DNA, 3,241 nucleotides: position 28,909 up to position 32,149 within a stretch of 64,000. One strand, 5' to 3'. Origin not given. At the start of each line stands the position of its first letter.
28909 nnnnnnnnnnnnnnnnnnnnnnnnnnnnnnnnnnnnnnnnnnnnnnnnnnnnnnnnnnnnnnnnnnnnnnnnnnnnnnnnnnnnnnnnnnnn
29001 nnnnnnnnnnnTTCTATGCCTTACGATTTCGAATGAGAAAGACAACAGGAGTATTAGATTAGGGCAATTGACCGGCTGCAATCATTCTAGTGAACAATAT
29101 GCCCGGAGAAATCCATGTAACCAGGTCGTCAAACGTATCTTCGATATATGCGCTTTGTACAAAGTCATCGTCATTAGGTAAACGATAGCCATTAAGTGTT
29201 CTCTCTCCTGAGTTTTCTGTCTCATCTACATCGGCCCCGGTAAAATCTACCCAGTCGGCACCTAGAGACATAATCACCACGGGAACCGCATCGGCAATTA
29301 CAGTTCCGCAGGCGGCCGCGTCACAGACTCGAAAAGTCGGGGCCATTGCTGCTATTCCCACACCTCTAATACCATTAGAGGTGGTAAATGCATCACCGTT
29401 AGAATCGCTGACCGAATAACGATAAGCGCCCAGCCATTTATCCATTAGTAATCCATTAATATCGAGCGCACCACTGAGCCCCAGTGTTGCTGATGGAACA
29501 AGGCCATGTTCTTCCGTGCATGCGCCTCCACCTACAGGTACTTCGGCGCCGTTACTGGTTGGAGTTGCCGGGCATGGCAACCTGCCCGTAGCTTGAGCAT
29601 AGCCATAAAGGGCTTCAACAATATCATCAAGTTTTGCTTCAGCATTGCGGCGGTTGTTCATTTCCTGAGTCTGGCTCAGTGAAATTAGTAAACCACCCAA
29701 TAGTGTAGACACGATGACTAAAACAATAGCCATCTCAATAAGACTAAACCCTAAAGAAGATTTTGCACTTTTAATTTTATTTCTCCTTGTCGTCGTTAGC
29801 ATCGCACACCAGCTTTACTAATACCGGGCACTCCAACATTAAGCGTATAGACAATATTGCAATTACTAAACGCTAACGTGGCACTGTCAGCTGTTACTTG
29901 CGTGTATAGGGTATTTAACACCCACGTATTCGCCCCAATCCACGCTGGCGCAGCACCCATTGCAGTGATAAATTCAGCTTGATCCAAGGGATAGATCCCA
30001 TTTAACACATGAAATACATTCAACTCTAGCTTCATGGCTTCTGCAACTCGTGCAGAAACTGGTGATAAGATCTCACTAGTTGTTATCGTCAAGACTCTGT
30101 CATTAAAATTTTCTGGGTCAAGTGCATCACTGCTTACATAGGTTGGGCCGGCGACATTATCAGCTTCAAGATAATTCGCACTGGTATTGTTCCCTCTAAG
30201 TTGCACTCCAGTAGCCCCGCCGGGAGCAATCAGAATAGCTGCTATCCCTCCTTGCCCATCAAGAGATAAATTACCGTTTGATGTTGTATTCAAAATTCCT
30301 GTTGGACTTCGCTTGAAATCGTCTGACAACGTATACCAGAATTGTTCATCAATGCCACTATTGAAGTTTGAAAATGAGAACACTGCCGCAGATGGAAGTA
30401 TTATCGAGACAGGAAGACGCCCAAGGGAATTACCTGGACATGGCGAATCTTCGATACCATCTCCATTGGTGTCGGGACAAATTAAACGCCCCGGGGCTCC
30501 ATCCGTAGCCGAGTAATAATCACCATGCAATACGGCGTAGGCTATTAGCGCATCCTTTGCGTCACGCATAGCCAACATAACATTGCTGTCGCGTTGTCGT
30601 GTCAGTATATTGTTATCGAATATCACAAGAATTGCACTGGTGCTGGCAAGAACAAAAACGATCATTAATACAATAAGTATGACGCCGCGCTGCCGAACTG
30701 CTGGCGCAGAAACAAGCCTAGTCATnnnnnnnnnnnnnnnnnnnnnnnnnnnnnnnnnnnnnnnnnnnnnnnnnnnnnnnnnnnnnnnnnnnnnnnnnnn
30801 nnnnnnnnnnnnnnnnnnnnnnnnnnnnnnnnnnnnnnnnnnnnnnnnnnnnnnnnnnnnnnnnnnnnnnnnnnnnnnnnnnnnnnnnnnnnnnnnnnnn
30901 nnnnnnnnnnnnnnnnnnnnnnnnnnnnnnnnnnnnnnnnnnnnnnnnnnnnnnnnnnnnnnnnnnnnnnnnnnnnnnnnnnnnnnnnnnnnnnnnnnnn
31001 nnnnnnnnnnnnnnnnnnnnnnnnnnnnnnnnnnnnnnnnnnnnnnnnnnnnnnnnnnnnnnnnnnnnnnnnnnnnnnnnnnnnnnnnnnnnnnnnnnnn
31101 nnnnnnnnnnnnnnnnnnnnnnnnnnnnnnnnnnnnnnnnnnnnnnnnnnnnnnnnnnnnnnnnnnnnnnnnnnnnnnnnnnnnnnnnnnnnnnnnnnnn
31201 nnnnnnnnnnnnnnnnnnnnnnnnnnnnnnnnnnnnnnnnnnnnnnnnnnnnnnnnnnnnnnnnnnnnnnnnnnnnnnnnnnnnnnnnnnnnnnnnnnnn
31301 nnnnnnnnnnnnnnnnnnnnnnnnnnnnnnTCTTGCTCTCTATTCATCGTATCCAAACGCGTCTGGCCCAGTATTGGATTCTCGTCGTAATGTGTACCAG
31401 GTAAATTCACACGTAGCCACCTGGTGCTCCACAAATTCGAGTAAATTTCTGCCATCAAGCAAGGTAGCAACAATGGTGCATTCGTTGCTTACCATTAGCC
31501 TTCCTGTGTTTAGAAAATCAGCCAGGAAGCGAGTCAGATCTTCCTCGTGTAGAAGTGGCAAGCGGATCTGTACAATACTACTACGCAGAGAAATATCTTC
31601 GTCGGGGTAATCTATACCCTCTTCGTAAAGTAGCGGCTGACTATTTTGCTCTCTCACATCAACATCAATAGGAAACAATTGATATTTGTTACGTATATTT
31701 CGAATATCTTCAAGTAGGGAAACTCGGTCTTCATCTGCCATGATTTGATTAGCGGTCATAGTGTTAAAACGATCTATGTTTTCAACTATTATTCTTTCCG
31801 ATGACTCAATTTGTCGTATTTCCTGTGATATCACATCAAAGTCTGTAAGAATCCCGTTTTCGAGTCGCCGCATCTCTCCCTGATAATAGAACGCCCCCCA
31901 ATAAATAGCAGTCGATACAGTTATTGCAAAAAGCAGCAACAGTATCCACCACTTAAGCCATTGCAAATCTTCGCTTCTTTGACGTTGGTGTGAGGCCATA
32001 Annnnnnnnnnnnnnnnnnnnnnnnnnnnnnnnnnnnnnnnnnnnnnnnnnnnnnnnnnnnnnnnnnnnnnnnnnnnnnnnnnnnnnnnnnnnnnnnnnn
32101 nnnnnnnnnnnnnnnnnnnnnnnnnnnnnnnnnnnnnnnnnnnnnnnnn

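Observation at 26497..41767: Compact 13-gene type IV filament (MSH/T2SS-like) locus with non-canonical order and content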

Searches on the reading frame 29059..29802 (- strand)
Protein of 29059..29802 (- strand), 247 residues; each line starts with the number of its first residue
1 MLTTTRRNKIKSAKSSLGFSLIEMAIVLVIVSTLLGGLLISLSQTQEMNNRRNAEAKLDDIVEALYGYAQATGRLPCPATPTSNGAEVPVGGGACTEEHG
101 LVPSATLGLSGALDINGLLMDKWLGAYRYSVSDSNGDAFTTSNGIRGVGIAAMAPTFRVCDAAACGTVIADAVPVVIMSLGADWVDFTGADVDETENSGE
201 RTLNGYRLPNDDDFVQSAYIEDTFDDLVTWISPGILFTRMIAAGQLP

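Call 4: search_protein_families(library=pfam, proteins=[window:29059-29802:-], max_evalue=0.01)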
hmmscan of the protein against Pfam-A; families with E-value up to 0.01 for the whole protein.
window:29059-29802:- (247 aa): 1 family
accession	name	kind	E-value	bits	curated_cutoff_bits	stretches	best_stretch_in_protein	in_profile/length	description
PF07963.17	N_methyl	-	0.00012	21.9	21.2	1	15-39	3-27/27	Prokaryotic N-terminal methylation motif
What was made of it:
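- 29059..29802 (-): g10: prepilin (G|FSLIE) with an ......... motif and a C-terminal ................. motif. Proposed minor pilin. Pfam N_methyl (call 4).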

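Call 6: search_protein_families(library=ncbifam, proteins=[window:29059-29802:-], max_evalue=0.01)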
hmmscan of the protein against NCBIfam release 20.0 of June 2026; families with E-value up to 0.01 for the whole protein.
window:29059-29802:- (247 aa): 5 families
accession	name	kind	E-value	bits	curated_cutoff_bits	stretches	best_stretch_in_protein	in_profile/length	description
TIGR01708.2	typeII_sec_gspH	equivalog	4.7e-06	26.7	80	1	18-75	3-60/169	type II secretion system minor pseudopilin GspH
TIGR01710.1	typeII_sec_gspG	equivalog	0.00011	22.2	88.85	1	18-77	2-61/134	type II secretion system major pseudopilin GspG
NF040999.1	pilin_ComGC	equivalog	0.00037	20.6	75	1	18-56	3-41/84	competence type IV pilus major pilin ComGC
TIGR02532.1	IV_pilin_GFxxxE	domain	0.00083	19.1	16.3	1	18-38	3-23/24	prepilin-type N-terminal cleavage/methylation domain-containing protein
NF041013.1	T4P_ComGE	equivalog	0.0012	18.9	49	1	16-66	3-54/83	competence type IV pilus minor pilin ComGE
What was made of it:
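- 29059..29802 (-): Weak NCBIfam GspH and GspG hits cover the N-terminus only (call 6).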

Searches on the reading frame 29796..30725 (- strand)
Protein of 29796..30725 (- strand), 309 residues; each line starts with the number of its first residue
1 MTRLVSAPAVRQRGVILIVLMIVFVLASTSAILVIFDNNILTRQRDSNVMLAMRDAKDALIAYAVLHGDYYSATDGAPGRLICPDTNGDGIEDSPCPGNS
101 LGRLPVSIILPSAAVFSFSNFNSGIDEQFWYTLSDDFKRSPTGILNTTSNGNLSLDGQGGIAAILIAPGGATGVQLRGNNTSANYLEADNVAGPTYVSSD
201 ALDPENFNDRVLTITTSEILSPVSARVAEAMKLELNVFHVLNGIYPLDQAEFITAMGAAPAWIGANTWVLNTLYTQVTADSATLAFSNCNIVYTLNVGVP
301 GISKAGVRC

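Call 4: search_protein_families(library=pfam, proteins=[window:29796-30725:-], max_evalue=0.01)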
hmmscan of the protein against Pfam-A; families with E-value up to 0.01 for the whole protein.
window:29796-30725:- (309 aa): 0 families

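Call 6: search_protein_families(library=ncbifam, proteins=[window:29796-30725:-], max_evalue=0.01)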
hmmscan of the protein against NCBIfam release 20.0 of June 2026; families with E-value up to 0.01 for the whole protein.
window:29796-30725:- (309 aa): 0 families

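Call 37: search_solved_structures(query=A5, max_evalue=10, show_alignments=1)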
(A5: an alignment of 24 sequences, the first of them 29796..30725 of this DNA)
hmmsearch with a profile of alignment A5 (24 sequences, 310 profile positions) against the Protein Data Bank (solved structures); distinct sequences matched with E-value up to 10: 3.
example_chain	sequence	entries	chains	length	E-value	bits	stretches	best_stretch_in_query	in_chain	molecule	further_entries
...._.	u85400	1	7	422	0.28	13.5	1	213-249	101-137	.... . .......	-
7sp4_M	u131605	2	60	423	0.28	13.5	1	213-249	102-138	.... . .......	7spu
1t0h_A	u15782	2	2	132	0.81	12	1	37-76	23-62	VOLTAGE-GATED CALCIUM CHANNEL SUBUNIT BETA2A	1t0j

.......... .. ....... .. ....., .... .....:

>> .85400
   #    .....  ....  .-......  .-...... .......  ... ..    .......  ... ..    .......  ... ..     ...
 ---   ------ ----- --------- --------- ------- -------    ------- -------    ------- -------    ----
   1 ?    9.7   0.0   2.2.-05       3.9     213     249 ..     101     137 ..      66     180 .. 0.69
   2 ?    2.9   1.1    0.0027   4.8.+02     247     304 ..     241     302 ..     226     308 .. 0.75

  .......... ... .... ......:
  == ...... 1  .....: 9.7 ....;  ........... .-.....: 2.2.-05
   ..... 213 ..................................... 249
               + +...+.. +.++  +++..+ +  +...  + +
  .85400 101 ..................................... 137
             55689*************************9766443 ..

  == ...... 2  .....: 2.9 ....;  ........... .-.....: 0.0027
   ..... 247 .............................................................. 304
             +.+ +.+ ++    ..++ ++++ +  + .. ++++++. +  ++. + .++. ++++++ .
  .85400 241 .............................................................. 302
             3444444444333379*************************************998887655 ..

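Call 77: find_homologous_proteins(query=window:29796-30725:-, max_evalue=0.001)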
Query window:29796-30725:- (309 aa): 121 proteins with E <= 0.001 among 4463 candidates; the best 120 are listed.
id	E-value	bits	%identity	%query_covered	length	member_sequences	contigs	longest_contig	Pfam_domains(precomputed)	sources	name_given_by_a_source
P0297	7.4e-199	677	100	100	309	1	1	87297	-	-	-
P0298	2.6e-107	376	56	100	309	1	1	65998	-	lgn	-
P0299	3.9e-104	366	54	99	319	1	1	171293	-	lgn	-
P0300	1.1e-103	365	54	100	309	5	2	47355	-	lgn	-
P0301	2.2e-102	360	54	99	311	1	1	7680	-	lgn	-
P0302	4.8e-102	359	54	100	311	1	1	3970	-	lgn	-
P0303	1.5e-101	358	54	100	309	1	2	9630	-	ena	-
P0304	2.1e-101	357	55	97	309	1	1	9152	-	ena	-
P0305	4.9e-101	356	52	100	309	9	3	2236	-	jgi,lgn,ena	-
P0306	1.5e-99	351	52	97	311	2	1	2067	-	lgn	-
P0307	3.5e-99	350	54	96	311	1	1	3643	-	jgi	-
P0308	3.9e-99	350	53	97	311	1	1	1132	-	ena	-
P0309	1.3e-98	348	54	96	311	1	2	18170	-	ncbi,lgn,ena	-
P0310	8.2e-97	342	51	97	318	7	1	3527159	-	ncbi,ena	-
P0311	1.9e-96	341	51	96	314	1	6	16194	-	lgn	-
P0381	7.7e-16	76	31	94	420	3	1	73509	-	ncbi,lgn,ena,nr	ncbi:MAG TPA: hypothetical protein ENI99_03940 [Sedimenticola sp.]|nr:hypothetical protein [Sediment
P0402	2.0e-8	52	31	72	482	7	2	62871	-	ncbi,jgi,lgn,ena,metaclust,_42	metaclust:\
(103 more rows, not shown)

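Call 80: find_encoding_contigs(protein=P0381, flank=10000, max_places=1)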
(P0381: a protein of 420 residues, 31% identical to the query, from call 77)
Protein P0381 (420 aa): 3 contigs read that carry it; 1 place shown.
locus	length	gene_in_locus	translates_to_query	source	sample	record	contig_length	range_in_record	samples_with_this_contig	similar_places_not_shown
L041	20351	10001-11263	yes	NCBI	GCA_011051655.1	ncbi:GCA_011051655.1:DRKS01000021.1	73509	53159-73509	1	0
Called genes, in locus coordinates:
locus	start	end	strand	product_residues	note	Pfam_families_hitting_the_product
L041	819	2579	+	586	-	PF07655:Secretin_N_2, PF00263:Secretin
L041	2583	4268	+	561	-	PF00515:TPR_1 (faint), PF07719:TPR_2 (faint), PF13176:TPR_7 (faint), PF13181:TPR_8 (faint), PF13424:TPR_12 (faint), PF13428:TPR_14 (faint), PF14559:TPR_19 (faint), PF13432:TPR_16 (weak), +1 more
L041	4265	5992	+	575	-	PF05157:MshEN, PF00437:T2SSE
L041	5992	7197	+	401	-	PF28597:T2SSF_N, PF00482:T2SSF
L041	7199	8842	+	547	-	-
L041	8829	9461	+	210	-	-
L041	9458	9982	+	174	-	-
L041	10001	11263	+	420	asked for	-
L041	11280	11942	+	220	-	-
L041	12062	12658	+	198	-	-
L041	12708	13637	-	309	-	-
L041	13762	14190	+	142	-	-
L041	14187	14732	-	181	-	PF02627:CMD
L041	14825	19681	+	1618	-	PF21075:GDH_ACT1, PF21073:GDH_HM1, PF21076:GDH_ACT2, PF21079:GDH_HM2, PF21077:GDH_ACT3, PF21078:GDH_HM3, PF05088:Bac_GDH_CD, PF21074:GDH_C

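Call 81: find_encoding_contigs(protein=P0402, flank=10000, max_places=1)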
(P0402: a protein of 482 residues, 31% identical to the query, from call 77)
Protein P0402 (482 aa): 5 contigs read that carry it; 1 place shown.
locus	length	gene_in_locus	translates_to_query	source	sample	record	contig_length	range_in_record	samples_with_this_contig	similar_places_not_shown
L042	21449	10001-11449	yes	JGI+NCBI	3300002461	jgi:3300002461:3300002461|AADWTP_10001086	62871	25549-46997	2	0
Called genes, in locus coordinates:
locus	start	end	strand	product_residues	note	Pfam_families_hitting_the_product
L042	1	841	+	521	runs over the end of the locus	PF13191:AAA_16 (weak), PF13401:AAA_22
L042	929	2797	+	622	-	PF07655:Secretin_N_2, PF00263:Secretin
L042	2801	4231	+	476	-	PF13424:TPR_12 (faint), PF23914:TPR_CcmH_CycH (faint), PF00515:TPR_1 (faint), PF07719:TPR_2 (faint), PF13176:TPR_7 (faint), PF13181:TPR_8 (faint), PF13432:TPR_16, PF14559:TPR_19, +3 more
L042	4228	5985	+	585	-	PF05157:MshEN, PF13401:AAA_22 (faint), PF00437:T2SSE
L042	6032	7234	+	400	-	PF28597:T2SSF_N, PF00482:T2SSF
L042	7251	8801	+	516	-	-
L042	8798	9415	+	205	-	-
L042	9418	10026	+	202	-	-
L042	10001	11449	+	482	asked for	-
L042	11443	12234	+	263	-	PF07963:N_methyl (weak)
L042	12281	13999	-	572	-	PF02518:HATPase_c (weak)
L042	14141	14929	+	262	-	-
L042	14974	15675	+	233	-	-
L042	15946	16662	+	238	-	PF07963:N_methyl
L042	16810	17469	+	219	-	-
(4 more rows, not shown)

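Call 85: predict_structure(alignment_id=A8)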
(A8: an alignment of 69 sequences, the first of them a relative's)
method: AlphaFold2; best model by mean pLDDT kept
length: 309 residues; sequences in the alignment: 69
mean_pLDDT: 91.4   pTM: 0.84
mean pLDDT of the five models: 91.4, 91.0, 90.5, 89.8, 89.5
residues with pLDDT >= 90: 235; 70-90: 59; 50-70: 12; < 50: 3
segments of 3 or more residues with pLDDT < 50: 1-3
pLDDT, mean of each block of 10 residues (from residue 1): 52 81 95 88 92 98 92 81 93 87 95 94 89 92 89 96 95 86 93 95 93 97 96 97 98 95 93 98 97 96 93
secondary structure, 60 per line:
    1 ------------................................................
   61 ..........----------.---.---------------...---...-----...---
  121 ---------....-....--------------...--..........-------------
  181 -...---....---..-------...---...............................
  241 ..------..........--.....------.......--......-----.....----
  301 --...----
elements in order: H13-70 E101-103 E107-109 E115-117 E130-133 E153-155 E158-167 H188-191 E210-215 H216-242 H249-258 H261-265 E272-278 E281-286 E292-296 E303-305
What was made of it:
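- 29796..30725 (-): g09: pilin-like protein without Glu5 (N-terminus QRG|VILIV). It has a 58-residue N-terminal helix, an invariant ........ motif, conserved cysteines and a head domain of unmatched fold. Proposed tip or cap minor pilin. The AlphaFold2 model has pLDDT 91.4 and pTM 0.84 (call 85).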

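Call 88: fold_search(model_id=the predicted structure, library=pdb)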
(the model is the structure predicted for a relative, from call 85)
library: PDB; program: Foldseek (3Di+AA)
matches with E <= 10: 343; with E <= 0.001: 0
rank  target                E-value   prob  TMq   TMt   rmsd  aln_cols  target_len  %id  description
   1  3lml_E                5.9e-01  0.02  0.15  0.12  15.2       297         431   10  Crystal Structure of the sheath tail protein Lin1278 from Listeria innocua, Northeast Structural Genomics Consortium T (released 2010-03-09)
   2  3lml_F                7.1e-01  0.03  0.15  0.13  15.1       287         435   10  Crystal Structure of the sheath tail protein Lin1278 from Listeria innocua, Northeast Structural Genomics Consortium T (released 2010-03-09)
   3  8etf_C                8.1e-01  0.06  0.09  0.08  15.6        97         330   12  Bile Salt Hydrolase B from Lactobacillus gasseri with covalent inhibitor bound (released 2023-11-01)
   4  8fao_E                8.6e-01  0.05  0.08  0.08  15.1        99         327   13  Bile Salt Hydrolase B from Lactobacillus gasseri with covalent inhibitor bound (released 2023-12-13)
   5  3lml_A                8.6e-01  0.03  0.18  0.14  14.7       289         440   10  Crystal Structure of the sheath tail protein Lin1278 from Listeria innocua, Northeast Structural Genomics Consortium T (released 2010-03-09)
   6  7svh_C                9.2e-01  0.07  0.09  0.08  13.1        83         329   13  Bile Salt Hydrolase B from Lactobacillus gasseri (released 2023-01-25)
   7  5j9r_A                9.2e-01  0.04  0.10  0.10  16.0       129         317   12  Structure of Penicillin V acylase from Agrobacterium tumefaciens (released 2017-06-21)
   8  2n19_MODEL_1_A        9.8e-01  0.54  0.11  0.37   1.5        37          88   22  STIL binding to the Polo-box domain 3 of PLK4 regulates centriole duplication (released 2015-08-12)
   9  3lml_B                1.0e+00  0.02  0.16  0.14  14.9       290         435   10  Crystal Structure of the sheath tail protein Lin1278 from Listeria innocua, Northeast Structural Genomics Consortium T (released 2010-03-09)
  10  7svh_A                1.1e+00  0.06  0.09  0.08  15.6        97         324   12  Bile Salt Hydrolase B from Lactobacillus gasseri (released 2023-01-25)
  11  3lml_C                1.4e+00  0.01  0.14  0.12  15.5       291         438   10  Crystal Structure of the sheath tail protein Lin1278 from Listeria innocua, Northeast Structural Genomics Consortium T (released 2010-03-09)
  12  3mce_C                1.5e+00  0.08  0.07  0.28   9.3        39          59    2  Crystal structure of the NAC domain of alpha subunit of nascent polypeptide-associated complex(NAC) (released 2010-07-14)
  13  2iye_A                1.5e+00  0.08  0.12  0.14   6.5        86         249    8  Structure of catalytic CPx-ATPase domain CopB-B (released 2007-06-12)
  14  5ooq_A                1.5e+00  0.01  0.11  0.05  18.6       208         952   13  Structure of the Mtr4 Nop53 Complex (released 2017-09-20)
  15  2hez_A                1.6e+00  0.06  0.09  0.09  13.0        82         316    8  Bifidobacterium longum bile salt hydrolase (released 2006-09-19)
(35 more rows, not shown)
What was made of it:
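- Tried and rejected: For g09 it showed a pilin-like helix plus an unmatched head (calls 85, 88).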

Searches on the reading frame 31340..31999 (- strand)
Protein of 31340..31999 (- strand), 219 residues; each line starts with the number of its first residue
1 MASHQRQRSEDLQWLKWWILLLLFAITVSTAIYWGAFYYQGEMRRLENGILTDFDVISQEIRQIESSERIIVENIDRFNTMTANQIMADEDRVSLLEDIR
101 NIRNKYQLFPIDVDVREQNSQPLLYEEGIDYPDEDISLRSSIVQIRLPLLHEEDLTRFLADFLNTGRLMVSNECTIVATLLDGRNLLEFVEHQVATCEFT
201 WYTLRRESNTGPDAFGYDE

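Call 4: search_protein_families(library=pfam, proteins=[window:31340-31999:-], max_evalue=0.01)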
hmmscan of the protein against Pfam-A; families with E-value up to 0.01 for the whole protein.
window:31340-31999:- (219 aa): 0 families

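Call 6: search_protein_families(library=ncbifam, proteins=[window:31340-31999:-], max_evalue=0.01)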
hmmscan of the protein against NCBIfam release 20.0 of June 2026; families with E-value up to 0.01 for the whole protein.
window:31340-31999:- (219 aa): 0 families

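Call 55: search_protein_families(library=pfam, alignment_id=A6, max_evalue=5)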
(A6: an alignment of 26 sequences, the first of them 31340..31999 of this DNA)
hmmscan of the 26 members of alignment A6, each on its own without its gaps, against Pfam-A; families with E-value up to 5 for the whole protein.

A. member 1, window:31340-31999:- (219 aa): 2 families
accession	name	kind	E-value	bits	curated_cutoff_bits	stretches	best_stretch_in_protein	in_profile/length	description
PF03134.24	TB2_DP1_HVA22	-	0.024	15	27.2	1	5-39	11-48/77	TB2/DP1, HVA22 family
PF08268.17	FBA_3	-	0.18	12.2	20.7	1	35-68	6-39/127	F-box associated domain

B. families by the number of members that match (of 26 scanned): 22 families
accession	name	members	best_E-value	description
PF04999.18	FtsL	2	0.014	Cell division protein FtsL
PF05587.19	Anth_Ig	2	0.084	Anthrax receptor extracellular domain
PF06993.17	DUF1304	2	0.099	Protein of unknown function (DUF1304)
PF14197.11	Cep57_CLD_2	1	0.0017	Centrosome localisation domain of PPC89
PF06785.16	UPF0242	1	0.0028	Uncharacterised protein family (UPF0242) N-terminus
PF25078.1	DUF7801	1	0.0051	Domain of unknown function (DUF7801)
PF10712.14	NAD-GH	1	0.0079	NAD-specific glutamate dehydrogenase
PF14818.11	SOGA1-2-like_CC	1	0.0092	SOGA 1/2-like, coiled-coil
PF03134.24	TB2_DP1_HVA22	1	0.024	TB2/DP1, HVA22 family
PF16442.10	DUF5039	1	0.033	Domain of unknown function (DUF5039)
PF11691.13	DUF3288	1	0.041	Protein of unknown function (DUF3288)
PF02529.20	PetG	1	0.049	Cytochrome B6-F complex subunit 5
PF24251.1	DUF7453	1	0.051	Family of unknown function (DUF7453)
PF18460.6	HetR_C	1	0.07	Heterocyst differentiation regulator C-terminal Hood domain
PF02203.21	TarH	1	0.082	Tar ligand binding domain homologue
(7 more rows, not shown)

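Call 74: search_solved_structures(query=A6, max_evalue=10)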
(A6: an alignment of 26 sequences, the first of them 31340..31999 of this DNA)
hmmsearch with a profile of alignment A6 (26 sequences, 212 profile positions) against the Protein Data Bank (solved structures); distinct sequences matched with E-value up to 10: 5.
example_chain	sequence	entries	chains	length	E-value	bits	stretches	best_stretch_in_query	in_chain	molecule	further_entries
4yxm_A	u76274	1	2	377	0.078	15.5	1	34-116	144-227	DNA integrity scanning protein DisA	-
3c1y_A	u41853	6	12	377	0.078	15.5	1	34-116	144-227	DNA integrity scanning protein disA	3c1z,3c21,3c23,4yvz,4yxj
3vyi_A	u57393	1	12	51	1.2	11.6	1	45-89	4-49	Voltage-gated hydrogen channel 1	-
8g60_LL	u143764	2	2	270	1.6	11.3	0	61-113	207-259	eL13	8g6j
2vdd_A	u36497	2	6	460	2.2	10.8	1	34-104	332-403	OUTER MEMBRANE PROTEIN TOLC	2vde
